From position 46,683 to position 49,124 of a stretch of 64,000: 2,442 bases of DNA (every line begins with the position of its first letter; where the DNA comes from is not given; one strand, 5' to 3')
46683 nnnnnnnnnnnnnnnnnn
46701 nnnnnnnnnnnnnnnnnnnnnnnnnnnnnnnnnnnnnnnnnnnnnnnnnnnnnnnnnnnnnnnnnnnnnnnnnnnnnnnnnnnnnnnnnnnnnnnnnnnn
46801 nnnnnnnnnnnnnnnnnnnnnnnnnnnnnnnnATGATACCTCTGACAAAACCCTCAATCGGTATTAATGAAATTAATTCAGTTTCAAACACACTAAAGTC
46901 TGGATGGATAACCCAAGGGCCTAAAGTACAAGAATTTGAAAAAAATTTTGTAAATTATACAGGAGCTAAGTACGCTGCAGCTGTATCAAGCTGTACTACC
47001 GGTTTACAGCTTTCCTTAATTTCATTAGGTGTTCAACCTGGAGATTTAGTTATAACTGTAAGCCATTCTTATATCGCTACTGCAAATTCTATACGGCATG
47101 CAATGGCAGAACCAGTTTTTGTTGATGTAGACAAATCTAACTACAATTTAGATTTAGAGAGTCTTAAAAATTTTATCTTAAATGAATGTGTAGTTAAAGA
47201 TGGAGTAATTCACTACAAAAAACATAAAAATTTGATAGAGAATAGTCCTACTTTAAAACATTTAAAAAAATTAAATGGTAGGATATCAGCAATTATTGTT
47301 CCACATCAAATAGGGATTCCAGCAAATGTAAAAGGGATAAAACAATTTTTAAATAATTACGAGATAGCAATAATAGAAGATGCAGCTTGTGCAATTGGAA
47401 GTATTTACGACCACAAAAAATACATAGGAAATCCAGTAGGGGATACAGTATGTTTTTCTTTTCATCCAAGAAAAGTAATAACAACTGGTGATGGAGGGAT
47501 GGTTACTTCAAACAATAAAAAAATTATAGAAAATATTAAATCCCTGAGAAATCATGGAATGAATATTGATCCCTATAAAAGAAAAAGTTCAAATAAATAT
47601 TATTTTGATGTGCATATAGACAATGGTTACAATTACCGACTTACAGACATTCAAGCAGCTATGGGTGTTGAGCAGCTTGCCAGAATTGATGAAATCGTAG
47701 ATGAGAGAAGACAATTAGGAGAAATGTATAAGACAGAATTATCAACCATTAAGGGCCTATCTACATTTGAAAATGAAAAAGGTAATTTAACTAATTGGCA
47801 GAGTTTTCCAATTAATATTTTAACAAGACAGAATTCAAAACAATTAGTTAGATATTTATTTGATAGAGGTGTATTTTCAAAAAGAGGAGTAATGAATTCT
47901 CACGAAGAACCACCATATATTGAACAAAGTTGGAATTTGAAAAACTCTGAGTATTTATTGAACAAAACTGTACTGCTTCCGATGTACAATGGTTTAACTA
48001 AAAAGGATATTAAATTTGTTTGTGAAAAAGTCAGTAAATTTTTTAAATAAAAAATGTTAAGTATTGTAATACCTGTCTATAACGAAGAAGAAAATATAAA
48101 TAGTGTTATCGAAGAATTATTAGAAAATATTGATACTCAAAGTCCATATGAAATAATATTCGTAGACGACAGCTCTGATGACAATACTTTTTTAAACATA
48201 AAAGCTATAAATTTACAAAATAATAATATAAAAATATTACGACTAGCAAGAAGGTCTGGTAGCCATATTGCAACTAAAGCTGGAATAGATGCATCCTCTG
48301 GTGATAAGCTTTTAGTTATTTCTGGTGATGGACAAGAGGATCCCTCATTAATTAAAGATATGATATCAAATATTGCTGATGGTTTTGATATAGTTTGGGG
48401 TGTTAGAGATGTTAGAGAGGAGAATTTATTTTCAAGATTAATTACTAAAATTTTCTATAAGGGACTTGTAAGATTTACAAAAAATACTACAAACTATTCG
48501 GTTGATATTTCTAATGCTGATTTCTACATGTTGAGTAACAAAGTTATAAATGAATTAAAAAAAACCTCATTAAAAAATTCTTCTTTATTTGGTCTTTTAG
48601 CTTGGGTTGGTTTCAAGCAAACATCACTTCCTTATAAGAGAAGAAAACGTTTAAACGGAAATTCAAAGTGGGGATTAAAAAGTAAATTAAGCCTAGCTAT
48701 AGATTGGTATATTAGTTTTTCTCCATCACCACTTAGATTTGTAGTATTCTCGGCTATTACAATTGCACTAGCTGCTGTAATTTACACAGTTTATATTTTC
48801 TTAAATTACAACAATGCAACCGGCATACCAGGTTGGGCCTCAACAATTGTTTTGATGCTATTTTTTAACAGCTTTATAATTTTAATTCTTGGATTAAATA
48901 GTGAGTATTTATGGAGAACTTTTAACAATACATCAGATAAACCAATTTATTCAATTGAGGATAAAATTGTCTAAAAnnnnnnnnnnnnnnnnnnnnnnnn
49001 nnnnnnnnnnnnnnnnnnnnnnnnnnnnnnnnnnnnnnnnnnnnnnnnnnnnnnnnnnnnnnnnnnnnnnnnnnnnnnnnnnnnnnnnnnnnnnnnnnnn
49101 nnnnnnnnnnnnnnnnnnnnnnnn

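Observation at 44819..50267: Arn-like pathway (aminotransferase, Und-P GT2, formyltransferase, SDR) in a Gram-positive glycan island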

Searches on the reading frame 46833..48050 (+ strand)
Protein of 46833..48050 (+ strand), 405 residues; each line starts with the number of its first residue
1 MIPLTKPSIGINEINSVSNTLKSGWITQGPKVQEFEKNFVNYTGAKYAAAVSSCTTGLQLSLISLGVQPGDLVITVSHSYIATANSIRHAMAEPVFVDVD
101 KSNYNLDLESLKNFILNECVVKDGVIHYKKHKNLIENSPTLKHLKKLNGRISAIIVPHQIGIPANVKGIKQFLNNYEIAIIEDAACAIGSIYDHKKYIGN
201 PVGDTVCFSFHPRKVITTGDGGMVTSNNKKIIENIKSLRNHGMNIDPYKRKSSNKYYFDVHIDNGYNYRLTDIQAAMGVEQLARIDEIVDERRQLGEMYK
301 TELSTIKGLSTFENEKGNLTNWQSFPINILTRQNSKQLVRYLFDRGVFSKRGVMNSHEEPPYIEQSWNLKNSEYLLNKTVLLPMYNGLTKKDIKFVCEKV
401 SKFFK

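Call 3: search_protein_families(library=pfam, proteins=[window:46833-48050:+], max_evalue=0.001)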
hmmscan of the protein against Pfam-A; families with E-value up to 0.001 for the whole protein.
window:46833-48050:+ (405 aa): 2 families
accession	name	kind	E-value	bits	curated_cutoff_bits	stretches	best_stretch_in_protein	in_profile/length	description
PF01041.23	DegT_DnrJ_EryC1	-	2.4e-92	310.4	19.8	2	146-400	108-359/360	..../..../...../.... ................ family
PF00155.27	Aminotran_1_2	-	0.00023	20.9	19.7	1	32-118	44-140/361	Aminotransferase class I and II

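Call 4: search_protein_families(library=ncbifam, proteins=[window:46833-48050:+], max_evalue=0.001)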
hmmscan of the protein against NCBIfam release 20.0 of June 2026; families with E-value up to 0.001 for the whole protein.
window:46833-48050:+ (405 aa): 8 families
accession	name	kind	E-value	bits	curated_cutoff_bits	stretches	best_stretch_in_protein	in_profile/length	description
TIGR03588.1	PseC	equivalog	3.2e-84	283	423.5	2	138-403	109-379/380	UDP-4-amino-4,6-dideoxy-N-acetyl-beta-L-altrosamine transaminase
TIGR04181.1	NHT_00031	hypoth_equivalog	1.3e-79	267.7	420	1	2-383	1-357/359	LegC family aminotransferase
NF008658.2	PRK11658.1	equivalog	1.9e-69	234.1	631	2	148-402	119-375/379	UDP-4-amino-4-deoxy-L-arabinose aminotransferase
NF008687.0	PRK11706.1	equivalog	2e-50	171.7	375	2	147-404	116-374/375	dTDP-4-amino-4,6-dideoxygalactose transaminase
NF011936.0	PRK15407.1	equivalog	4.1e-46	157.6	423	2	147-404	158-436/440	lipopolysaccharide biosynthesis protein RfbH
TIGR04427.1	PLP_DesI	equivalog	1.6e-42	146.1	650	2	146-399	134-378/390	dTDP-4-dehydro-6-deoxyglucose aminotransferase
TIGR02379.1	ECA_wecE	subfamily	3.4e-39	134.7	434.85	2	147-404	116-375/376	dTDP-4-amino-4,6-dideoxy-D-glucose transaminase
NF004627.0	PRK05968.1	subfamily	0.00046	19.2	508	1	28-82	61-114/389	hypothetical protein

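Call 15: search_solved_structures(query=window:46833-48050:+, max_evalue=1e-25, show_alignments=1)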
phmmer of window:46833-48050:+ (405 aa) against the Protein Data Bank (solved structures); distinct sequences matched with E-value up to 1e-25: 34.
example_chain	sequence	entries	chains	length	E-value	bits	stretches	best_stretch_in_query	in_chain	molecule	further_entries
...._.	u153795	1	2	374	4.4e-47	164.3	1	151-398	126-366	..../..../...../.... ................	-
8vr5_A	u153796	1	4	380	4.7e-47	164.2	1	151-398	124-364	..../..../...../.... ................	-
1mdo_A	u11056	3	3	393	1.3e-46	162.7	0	2-107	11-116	ArnB aminotransferase | UDP-4-amino-4-deoxy-L-arabinose--oxoglutarate aminotransferase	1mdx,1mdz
4oca_A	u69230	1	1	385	8.2e-46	160.1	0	2-106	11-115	UDP-4-amino-4-deoxy-L-arabinose--oxoglutarate aminotransferase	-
3bn1_A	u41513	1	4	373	9e-46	160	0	149-397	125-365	Perosamine synthetase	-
3dr7_A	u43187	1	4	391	1.1e-45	159.7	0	149-397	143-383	Putative perosamine synthetase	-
8sng_A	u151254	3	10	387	4.8e-45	157.6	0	2-112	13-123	UDP-4-amino-4-deoxy-L-arabinose--oxoglutarate aminotransferase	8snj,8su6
3dr4_A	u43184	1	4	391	7.6e-45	156.9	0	149-397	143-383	Putative perosamine synthetase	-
7b0d_A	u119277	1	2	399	3.5e-43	151.4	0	145-403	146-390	Glutamine--scyllo-inositol transaminase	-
5uid_A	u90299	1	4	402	1.6e-42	149.3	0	138-399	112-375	Aminotransferase TlmJ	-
7b0m_AAA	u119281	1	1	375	3.6e-41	144.8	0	145-397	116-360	Sugar aminotransferase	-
9bgp_A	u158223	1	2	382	7.3e-40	140.5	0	152-306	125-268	aminotransferase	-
9bgr_A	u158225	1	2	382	5e-39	137.8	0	152-306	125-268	aminotransferase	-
4lc3_A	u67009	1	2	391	1.5e-35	126.4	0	2-115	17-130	Putative UDP-4-amino-4-deoxy-l-arabinose--oxoglutarate aminotransferase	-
3frk_A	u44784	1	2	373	4.1e-34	121.6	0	150-401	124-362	QdtB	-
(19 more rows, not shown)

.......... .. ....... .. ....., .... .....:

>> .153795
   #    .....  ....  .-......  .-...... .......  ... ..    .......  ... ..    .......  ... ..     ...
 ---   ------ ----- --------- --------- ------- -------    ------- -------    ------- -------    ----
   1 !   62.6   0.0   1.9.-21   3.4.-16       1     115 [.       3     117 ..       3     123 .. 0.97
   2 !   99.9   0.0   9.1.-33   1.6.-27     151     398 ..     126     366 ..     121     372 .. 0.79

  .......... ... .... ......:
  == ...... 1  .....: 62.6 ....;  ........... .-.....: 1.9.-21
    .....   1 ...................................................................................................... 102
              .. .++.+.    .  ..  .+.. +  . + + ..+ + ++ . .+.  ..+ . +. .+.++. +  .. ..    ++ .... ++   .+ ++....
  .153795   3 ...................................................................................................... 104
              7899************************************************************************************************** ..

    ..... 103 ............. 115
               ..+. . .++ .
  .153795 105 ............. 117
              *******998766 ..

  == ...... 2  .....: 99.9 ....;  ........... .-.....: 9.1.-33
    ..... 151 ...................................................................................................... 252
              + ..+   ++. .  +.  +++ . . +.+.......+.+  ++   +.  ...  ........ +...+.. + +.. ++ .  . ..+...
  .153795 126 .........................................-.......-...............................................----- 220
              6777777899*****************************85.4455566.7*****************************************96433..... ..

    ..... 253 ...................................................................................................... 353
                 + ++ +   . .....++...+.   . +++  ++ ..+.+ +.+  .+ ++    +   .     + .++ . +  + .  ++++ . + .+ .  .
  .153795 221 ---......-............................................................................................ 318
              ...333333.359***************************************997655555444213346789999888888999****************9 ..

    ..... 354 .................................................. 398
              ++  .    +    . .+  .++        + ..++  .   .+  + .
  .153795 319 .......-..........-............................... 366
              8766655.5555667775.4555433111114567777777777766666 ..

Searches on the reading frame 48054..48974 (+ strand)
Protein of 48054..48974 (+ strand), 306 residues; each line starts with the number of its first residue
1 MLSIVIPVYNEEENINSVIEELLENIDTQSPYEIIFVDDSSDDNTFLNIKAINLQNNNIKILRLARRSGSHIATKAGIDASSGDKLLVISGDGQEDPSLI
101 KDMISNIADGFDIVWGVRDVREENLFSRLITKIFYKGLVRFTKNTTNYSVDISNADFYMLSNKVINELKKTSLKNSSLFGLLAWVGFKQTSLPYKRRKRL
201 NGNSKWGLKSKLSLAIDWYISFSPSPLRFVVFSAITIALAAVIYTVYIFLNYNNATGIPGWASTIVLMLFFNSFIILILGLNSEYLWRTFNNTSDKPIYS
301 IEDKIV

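Call 3: search_protein_families(library=pfam, proteins=[window:48054-48974:+], max_evalue=0.001)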
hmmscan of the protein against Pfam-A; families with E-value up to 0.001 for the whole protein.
window:48054-48974:+ (306 aa): 3 families
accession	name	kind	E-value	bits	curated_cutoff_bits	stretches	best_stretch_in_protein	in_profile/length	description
PF00535.33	Glycos_transf_2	-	2.2e-25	90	23.3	1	3-147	1-146/168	Glycosyl transferase family 2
PF13641.12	Glyco_tranf_2_3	-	3e-05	24.6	27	1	2-122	3-127/230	Glycosyltransferase like family 2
PF10111.15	Glyco_tranf_2_2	-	0.0002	21.4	27.3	1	3-94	1-93/276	Glycosyltransferase like family 2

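Call 4: search_protein_families(library=ncbifam, proteins=[window:48054-48974:+], max_evalue=0.001)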
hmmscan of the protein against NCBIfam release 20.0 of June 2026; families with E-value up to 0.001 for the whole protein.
window:48054-48974:+ (306 aa): 19 families
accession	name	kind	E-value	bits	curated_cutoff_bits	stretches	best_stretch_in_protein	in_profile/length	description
NF047588.1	GlcsyltransPgfSStrep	equivalog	8.3e-55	186.2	500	1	2-303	3-304/308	glycosyltransferase PgfS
NF007986.1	PRK10714.1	equivalog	4.9e-30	104.6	529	1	2-303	8-310/316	undecaprenyl-phosphate 4-deoxy-4-formamido-L-arabinose transferase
TIGR03937.1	PgaC_IcaA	equivalog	1.4e-14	53.9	422.3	1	2-109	47-152/407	poly-beta-1,6-N-acetyl-D-glucosamine synthase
NF041875.1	EPS_EpsD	equivalog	9.2e-11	41.7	370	1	2-102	1-99/325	exopolysaccharide biosynthesis glycosyltransferase EpsD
TIGR04283.1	glyco_like_mftF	equivalog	4.5e-10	39.5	182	1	2-117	1-106/221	TIGR04283 family arsenosugar biosynthesis glycosyltransferase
NF007482.0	PRK10073.1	equivalog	5.3e-10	38.8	423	1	2-104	8-107/334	glycosyltransferase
NF047683.1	TeichurnBiosyTuaG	equivalog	1.3e-09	38.1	400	1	2-93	8-97/252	teichuronic acid biosynthesis protein TuaG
TIGR03111.1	glyc2_xrt_Gpos1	hypoth_equivalog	8.1e-09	34.8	363.95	1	2-109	51-158/439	TIGR03111 family XrtG-associated glycosyltransferase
TIGR03965.1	mycofact_glyco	equivalog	1.2e-08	34.3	280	1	3-106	77-178/467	mycofactocin biosynthesis glycosyltransferase MftF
NF038302.1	EPS_HpsE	equivalog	7.6e-07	28.4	300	1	2-86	3-90/307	hormogonium polysaccharide biosynthesis glycosyltransferase HpsE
NF058614.1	PPMAGASynPpgS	equivalog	3e-06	26.8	370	1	4-168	4-165/226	polyprenyl-phospho-N-acetylgalactosaminyl synthase PpgS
NF050050.1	ProtGlycPglI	equivalog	6.3e-06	25.8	500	1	2-127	4-128/306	GalNAc(5)-diNAcBac-PP-undecaprenol beta-1,3-glucosyltransferase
TIGR04182.1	glyco_TIGR04182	equivalog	6.3e-06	25.8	325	1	3-121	3-112/293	S-layer glycoprotein N-glycosyltransferase AglJ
NF010496.0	PRK13915.1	equivalog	9.8e-06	24.9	262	1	2-92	33-126/307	glucosyl-3-phosphoglycerate synthase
TIGR04242.1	nodulat_NodC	equivalog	1.2e-05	24.5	550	1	3-109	51-158/395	chitooligosaccharide synthase NodC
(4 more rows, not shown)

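Call 16: search_solved_structures(query=window:48054-48974:+, max_evalue=0.00001, show_alignments=2)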
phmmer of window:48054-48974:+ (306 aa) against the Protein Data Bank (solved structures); distinct sequences matched with E-value up to 0.00001: 9.
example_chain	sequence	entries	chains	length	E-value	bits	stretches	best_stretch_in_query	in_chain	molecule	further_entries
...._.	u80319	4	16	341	1.2e-50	175.8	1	2-303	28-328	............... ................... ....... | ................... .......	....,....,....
9nye_A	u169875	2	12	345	1.2e-50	175.8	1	2-303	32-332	Glycosyltransferase sll0501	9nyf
5eke_A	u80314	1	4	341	1.5e-50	175.5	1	2-303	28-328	Uncharacterized glycosyltransferase sll0501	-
9bhc_C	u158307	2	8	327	3.2e-27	98.9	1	2-303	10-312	Undecaprenyl-phosphate 4-deoxy-4-formamido-L-arabinose transferase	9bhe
8vxh_A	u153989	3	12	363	4.7e-27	98.4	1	2-303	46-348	Undecaprenyl-phosphate 4-deoxy-4-formamido-L-arabinose transferase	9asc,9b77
9hwj_A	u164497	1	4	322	8.8e-26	94.2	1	2-303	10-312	Undecaprenyl-phosphate 4-deoxy-4-formamido-L-arabinose transferase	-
5mlz_A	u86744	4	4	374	8.7e-15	58.1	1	2-205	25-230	Dolichol monophosphate mannose synthase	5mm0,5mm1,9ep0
3bcv_A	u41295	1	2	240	5e-07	32.6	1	2-109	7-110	Putative glycosyltransferase protein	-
5hea_A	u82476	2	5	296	7.9e-07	32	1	1-113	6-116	Putative glycosyltransferase (GalT1)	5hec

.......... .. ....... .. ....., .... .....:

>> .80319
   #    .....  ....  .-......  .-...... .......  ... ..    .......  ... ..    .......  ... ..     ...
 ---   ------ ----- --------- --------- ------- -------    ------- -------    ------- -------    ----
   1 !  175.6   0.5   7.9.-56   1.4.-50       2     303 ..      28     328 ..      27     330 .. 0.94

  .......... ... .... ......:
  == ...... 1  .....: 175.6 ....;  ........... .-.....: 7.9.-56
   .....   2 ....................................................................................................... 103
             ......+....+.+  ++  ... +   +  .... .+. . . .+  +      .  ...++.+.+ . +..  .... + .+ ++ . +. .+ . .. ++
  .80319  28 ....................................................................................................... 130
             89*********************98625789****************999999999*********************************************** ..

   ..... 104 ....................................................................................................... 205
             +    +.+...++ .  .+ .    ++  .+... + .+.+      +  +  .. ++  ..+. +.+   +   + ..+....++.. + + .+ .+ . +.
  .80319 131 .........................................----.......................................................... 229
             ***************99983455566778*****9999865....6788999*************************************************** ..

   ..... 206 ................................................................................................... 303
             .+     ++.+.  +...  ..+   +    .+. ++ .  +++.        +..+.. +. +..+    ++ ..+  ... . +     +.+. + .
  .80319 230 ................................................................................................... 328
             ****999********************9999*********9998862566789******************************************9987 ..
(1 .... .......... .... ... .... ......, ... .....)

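Call 17: find_encoding_contigs(protein=window:48054-48974:+, flank=10000, max_places=6)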
Protein window:48054-48974:+ (306 aa): 12 contigs read that carry it; 6 places shown.
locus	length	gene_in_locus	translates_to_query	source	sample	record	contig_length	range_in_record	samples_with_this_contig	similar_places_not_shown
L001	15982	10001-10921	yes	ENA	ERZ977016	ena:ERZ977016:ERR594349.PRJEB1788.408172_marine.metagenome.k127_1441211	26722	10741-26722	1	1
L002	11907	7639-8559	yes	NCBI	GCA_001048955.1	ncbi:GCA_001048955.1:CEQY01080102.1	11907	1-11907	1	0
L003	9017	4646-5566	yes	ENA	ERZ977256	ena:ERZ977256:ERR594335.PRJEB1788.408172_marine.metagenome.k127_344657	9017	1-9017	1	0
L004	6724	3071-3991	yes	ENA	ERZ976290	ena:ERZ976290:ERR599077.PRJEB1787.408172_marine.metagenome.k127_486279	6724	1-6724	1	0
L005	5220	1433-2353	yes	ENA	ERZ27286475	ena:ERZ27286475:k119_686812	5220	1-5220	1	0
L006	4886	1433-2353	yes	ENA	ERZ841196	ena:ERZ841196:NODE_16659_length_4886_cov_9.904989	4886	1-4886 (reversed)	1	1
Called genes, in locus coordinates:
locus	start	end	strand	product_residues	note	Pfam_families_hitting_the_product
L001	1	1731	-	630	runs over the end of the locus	-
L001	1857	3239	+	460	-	PF01943:Polysacc_synt (weak)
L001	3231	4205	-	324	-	PF00534:Glycos_transf_1, PF13692:Glyco_trans_1_4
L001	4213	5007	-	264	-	-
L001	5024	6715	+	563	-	-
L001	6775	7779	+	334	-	PF01408:GFO_IDH_MocA, PF22725:GFO_IDH_MocA_C3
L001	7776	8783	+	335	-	PF00106:adh_short (faint), PF04321:RmlD_sub_bind, PF01073:3Beta_HSD, PF01370:Epimerase, PF02719:Polysacc_synt_2, PF13460:NAD_binding_10 (weak), PF16363:GDP_Man_Dehyd, PF07993:NAD_binding_4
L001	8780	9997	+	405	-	PF01041:DegT_DnrJ_EryC1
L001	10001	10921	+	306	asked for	PF00535:Glycos_transf_2, PF13641:Glyco_tranf_2_3 (weak)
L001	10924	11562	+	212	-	PF00551:Formyl_trans_N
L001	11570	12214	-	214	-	-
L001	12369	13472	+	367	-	PF00266:Aminotran_5, PF00155:Aminotran_1_2 (weak), PF01041:DegT_DnrJ_EryC1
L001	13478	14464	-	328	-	-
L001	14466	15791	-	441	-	PF03062:MBOAT, PF13813:MBOAT_2 (weak)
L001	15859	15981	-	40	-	?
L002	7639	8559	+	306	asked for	PF00535:Glycos_transf_2, PF13641:Glyco_tranf_2_3 (weak)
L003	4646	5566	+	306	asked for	PF00535:Glycos_transf_2, PF13641:Glyco_tranf_2_3 (weak)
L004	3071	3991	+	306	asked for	PF00535:Glycos_transf_2, PF13641:Glyco_tranf_2_3 (weak)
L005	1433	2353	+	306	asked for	PF00535:Glycos_transf_2, PF13641:Glyco_tranf_2_3 (weak)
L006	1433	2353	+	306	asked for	PF00535:Glycos_transf_2, PF13641:Glyco_tranf_2_3 (weak)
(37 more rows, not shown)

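Call 86: find_related_loci(query=window:48054-48974:+, collection=metagenome_contigs, flank=10000)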
Query window:48054-48974:+ (306 aa) in metagenome_contigs; peptide patterns used: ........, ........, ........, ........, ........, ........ (x = any residue, [..] = any of these).
600 stretches matched a pattern (row limit reached: there are more); 96 encode a relative of the query (tblastn E <= 1e-3); the best 80 are kept; 80 distinct loci.
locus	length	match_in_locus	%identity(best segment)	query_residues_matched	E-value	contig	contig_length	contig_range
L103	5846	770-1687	100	1-306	0e+0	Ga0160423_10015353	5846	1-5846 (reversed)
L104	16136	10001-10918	98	1-306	0e+0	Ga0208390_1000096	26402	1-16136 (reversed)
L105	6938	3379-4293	85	1-305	3e-175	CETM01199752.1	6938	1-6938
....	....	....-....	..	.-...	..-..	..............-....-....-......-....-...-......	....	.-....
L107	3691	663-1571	32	3-305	4e-53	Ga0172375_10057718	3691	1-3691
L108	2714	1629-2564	36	2-305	8e-53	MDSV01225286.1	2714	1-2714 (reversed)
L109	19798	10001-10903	34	2-303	4e-52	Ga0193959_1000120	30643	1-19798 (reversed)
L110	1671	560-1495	33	2-305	9e-52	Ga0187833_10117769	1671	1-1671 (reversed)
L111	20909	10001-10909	35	2-305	2e-50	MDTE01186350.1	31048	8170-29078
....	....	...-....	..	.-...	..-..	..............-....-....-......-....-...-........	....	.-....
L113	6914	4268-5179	34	1-305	8e-48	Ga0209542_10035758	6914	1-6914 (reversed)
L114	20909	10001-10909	35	2-305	8e-46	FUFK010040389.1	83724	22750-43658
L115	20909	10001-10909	34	2-305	2e-45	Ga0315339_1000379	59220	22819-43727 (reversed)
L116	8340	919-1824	31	1-305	1e-44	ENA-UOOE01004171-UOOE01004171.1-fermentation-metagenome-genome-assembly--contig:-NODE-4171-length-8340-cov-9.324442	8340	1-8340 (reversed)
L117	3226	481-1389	32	2-305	7e-44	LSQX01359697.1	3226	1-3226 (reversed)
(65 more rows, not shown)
